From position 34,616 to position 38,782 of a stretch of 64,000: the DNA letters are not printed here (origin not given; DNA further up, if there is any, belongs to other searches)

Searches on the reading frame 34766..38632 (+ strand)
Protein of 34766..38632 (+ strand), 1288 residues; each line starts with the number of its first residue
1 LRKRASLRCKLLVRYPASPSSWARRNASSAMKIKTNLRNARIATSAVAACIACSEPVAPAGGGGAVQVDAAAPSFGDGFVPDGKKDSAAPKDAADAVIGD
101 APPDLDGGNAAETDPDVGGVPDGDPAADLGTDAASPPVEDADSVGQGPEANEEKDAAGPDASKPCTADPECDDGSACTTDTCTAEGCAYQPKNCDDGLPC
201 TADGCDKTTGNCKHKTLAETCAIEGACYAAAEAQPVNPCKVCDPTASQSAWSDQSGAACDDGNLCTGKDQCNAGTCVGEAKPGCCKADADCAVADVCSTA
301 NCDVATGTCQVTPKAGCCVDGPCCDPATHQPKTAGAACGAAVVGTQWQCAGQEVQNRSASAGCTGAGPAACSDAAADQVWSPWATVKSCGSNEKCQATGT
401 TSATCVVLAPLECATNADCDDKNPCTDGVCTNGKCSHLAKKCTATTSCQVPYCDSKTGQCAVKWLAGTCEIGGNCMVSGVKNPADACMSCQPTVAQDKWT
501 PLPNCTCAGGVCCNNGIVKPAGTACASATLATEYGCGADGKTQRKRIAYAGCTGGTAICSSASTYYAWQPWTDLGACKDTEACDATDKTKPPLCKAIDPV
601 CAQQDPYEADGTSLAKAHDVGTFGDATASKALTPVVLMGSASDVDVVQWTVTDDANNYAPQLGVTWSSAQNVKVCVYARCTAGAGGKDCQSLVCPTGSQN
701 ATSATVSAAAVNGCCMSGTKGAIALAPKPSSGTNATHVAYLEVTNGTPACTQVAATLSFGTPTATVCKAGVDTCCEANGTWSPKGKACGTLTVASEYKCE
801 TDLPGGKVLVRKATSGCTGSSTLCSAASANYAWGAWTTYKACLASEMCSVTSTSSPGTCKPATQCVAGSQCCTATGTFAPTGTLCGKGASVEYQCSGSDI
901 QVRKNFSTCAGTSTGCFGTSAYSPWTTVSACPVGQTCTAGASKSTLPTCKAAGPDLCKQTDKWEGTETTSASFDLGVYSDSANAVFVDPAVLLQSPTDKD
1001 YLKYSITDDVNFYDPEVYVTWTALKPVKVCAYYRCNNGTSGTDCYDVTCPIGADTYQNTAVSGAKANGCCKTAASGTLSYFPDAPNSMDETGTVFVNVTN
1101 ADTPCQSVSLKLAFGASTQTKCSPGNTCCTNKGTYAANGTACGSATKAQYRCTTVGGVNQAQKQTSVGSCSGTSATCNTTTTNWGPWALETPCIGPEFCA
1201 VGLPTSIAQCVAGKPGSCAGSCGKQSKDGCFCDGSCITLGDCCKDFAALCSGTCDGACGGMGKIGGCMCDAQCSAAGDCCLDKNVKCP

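Call 67: search_protein_families(library=pfam, proteins=[window:34766-38632:+], max_evalue=0.001)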
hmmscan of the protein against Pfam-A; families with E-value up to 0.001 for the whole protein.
window:34766-38632:+ (1288 aa): 1 family
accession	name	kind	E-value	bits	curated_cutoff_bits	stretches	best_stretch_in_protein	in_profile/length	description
PF01033.22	Somatomedin_B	-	2.6e-06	28.1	23.1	1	1217-1252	2-39/40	Somatomedin B domain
